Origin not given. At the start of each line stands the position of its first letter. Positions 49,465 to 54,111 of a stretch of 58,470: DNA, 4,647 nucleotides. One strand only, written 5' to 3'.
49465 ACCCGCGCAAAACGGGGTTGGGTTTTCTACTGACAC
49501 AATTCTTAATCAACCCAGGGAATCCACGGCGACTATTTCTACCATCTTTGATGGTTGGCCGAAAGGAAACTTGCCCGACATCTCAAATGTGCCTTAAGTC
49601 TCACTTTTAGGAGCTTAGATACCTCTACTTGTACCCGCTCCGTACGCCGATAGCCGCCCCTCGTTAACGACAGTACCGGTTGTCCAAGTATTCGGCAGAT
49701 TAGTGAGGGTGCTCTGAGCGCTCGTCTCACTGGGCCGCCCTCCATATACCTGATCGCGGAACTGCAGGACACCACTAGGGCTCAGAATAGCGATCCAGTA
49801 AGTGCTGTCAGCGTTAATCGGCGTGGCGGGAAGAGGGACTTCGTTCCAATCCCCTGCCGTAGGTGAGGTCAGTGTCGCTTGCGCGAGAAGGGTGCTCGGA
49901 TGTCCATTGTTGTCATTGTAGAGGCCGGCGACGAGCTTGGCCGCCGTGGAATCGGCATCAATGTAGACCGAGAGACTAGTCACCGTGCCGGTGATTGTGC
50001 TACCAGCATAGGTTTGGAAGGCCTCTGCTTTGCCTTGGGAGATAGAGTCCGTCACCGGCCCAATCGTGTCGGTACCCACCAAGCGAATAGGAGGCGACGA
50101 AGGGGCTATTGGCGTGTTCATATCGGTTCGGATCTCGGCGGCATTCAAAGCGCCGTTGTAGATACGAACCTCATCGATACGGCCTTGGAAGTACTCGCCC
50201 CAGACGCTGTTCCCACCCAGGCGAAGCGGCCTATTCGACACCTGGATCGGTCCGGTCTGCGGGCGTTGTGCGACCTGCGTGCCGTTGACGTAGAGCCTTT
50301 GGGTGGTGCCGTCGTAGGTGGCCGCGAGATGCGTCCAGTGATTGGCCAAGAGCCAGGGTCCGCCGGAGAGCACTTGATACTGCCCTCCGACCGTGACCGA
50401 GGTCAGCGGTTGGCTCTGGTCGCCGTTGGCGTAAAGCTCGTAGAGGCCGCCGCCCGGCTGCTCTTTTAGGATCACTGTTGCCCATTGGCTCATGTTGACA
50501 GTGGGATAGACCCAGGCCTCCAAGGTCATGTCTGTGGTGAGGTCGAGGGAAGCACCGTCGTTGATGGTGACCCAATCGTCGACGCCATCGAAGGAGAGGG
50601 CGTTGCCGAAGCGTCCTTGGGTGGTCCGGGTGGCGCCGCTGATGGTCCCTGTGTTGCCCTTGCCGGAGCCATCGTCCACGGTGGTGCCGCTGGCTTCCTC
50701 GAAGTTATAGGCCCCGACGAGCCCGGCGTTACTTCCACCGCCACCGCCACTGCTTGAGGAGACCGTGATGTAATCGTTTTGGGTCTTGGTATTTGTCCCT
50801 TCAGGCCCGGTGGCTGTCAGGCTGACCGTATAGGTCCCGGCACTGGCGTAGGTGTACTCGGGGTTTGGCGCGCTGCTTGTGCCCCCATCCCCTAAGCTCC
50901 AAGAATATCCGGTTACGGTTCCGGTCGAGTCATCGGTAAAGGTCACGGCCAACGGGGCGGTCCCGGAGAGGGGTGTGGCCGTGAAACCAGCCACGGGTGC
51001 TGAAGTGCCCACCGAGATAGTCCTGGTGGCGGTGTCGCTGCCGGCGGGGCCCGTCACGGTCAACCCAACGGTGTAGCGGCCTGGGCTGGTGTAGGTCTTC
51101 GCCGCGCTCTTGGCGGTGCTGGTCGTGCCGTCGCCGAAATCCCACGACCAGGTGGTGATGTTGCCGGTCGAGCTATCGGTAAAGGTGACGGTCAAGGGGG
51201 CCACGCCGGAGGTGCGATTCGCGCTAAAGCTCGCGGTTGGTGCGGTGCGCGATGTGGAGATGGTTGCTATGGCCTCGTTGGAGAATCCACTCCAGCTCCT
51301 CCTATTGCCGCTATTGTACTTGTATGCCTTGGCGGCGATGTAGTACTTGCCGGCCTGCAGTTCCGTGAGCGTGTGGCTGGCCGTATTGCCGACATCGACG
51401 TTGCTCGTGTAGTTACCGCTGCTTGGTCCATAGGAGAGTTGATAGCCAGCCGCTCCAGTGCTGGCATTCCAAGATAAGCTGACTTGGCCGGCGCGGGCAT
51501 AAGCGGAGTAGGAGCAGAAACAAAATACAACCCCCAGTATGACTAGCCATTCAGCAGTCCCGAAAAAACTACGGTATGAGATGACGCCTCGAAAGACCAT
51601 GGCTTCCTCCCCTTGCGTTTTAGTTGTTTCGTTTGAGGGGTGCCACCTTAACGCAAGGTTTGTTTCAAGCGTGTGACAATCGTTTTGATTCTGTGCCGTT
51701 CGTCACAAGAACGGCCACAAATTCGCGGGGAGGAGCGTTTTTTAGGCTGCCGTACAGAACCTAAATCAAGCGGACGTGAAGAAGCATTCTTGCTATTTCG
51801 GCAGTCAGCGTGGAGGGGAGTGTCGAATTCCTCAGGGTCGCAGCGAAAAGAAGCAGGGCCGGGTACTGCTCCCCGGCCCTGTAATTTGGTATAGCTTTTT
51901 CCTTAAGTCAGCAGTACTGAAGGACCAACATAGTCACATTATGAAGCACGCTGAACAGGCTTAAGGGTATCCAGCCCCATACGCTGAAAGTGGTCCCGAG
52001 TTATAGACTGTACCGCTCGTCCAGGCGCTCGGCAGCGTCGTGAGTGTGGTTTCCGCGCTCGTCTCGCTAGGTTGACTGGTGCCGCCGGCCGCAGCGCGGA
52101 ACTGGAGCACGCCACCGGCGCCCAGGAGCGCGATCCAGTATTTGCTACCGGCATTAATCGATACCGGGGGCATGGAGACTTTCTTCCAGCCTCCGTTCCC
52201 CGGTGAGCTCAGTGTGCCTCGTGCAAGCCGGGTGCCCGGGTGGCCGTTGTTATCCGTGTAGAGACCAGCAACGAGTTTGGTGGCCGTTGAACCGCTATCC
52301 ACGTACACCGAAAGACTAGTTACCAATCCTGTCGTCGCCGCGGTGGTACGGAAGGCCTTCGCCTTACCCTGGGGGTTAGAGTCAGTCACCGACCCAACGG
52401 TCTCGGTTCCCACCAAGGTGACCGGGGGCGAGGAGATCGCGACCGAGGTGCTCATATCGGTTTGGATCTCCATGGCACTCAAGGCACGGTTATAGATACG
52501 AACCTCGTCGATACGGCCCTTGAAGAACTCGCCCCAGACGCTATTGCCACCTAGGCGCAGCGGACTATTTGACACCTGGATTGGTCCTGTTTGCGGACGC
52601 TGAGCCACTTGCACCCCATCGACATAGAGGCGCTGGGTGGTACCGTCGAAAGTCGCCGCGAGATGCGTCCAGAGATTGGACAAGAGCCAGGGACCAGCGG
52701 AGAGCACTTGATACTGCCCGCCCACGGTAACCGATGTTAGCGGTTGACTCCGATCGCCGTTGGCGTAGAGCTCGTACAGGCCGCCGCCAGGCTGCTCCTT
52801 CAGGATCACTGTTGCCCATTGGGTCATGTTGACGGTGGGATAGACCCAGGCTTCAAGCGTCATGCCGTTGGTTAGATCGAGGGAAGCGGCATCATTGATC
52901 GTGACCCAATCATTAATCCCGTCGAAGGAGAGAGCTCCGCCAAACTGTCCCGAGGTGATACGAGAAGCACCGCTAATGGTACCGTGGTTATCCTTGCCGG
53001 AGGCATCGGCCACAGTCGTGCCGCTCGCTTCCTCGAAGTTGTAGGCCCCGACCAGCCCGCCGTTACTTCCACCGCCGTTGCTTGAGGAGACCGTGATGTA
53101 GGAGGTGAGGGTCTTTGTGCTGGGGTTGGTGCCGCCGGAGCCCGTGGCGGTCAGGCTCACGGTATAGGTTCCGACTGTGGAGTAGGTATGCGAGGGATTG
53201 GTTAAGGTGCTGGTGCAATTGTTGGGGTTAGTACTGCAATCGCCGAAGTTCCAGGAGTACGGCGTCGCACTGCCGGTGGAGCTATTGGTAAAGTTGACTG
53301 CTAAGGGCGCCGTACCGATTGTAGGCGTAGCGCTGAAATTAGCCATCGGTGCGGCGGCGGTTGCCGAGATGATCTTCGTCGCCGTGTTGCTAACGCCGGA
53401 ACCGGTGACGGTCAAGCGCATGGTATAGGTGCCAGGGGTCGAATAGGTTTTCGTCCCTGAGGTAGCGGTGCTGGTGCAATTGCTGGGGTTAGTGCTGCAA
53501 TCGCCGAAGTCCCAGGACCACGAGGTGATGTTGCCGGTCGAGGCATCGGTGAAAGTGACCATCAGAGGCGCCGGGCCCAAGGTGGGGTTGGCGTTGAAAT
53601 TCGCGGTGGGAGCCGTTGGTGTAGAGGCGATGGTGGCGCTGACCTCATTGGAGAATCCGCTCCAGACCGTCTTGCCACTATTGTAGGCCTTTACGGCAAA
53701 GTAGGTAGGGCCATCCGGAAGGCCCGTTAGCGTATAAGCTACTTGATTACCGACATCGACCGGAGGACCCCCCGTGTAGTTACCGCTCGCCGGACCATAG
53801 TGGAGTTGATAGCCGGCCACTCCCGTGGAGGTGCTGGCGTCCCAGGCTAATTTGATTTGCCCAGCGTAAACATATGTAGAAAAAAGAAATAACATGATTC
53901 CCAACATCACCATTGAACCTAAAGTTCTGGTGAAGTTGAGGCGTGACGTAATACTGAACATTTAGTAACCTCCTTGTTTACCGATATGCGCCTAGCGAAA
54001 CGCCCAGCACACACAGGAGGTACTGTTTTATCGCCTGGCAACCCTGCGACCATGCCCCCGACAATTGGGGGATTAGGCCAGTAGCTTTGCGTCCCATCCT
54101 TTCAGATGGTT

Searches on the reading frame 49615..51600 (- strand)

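Call 4: search_protein_families(library=pfam, proteins=[window:49615-51600:-], max_evalue=0.01)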
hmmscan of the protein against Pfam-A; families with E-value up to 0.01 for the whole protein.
window:49615-51600:- (661 aa): 6 families
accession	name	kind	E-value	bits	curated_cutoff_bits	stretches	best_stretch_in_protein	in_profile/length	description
PF13385.13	Laminin_G_3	-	5.3e-36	124.5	27.6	1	338-490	1-150/151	Concanavalin A-like lectin/glucanases superfamily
PF18911.6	PKD_4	-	3.8e-35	120.2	27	2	120-196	3-82/85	PKD domain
PF00801.26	PKD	-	8.4e-28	96.6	23.5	2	123-197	2-80/80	PKD domain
PF22352.2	K319L-like_PKD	-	0.0014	19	27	0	221-279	20-83/84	K319L-like, PKD domain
PF01835.25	MG2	-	0.0023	18.7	32.8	0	132-195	32-94/96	MG2 domain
PF02210.31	Laminin_G_2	-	0.0095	16.8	22.9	0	414-480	47-123/126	Laminin G domain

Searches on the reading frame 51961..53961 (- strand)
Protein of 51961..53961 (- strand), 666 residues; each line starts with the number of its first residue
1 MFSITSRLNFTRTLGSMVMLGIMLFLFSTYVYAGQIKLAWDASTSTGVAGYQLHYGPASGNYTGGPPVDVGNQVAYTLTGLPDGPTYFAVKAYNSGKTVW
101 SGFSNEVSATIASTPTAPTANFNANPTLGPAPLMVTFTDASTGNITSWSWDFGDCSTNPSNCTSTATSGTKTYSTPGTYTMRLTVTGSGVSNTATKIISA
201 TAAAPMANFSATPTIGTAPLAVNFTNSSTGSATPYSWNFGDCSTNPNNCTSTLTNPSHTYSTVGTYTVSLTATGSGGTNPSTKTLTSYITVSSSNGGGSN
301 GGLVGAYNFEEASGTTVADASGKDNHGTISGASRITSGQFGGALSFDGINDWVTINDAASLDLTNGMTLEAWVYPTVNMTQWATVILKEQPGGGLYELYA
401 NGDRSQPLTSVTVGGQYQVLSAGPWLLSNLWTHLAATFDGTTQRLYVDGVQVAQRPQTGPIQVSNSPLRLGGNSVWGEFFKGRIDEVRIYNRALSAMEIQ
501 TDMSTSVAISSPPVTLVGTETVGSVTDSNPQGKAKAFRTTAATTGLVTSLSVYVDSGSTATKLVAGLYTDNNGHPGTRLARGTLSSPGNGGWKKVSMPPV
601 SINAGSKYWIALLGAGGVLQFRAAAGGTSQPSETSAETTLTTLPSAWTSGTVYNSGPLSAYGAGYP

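Call 4: search_protein_families(library=pfam, proteins=[window:51961-53961:-], max_evalue=0.01)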
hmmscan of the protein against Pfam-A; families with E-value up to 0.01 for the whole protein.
window:51961-53961:- (666 aa): 5 families
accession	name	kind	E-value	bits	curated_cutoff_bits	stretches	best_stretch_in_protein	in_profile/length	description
PF13385.13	Laminin_G_3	-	3.9e-35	121.7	27.6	1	347-500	1-151/151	Concanavalin A-like lectin/glucanases superfamily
PF18911.6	PKD_4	-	1.2e-28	99.4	27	2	203-286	2-82/85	PKD domain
PF00801.26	PKD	-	6e-21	74.7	23.5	2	120-195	2-75/80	PKD domain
PF22352.2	K319L-like_PKD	-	0.00079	19.8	27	0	139-194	22-78/84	K319L-like, PKD domain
PF02210.31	Laminin_G_2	-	0.0082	17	22.9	0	415-490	38-124/126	Laminin G domain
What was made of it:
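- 49615..53961 (-): Two paralogous exported proteins (67% identical). Each has PKD x2, LamG and a divergent DUF4082-like C-terminal domain. Pfam PKD_4 and Laminin_G_3 (call 4).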
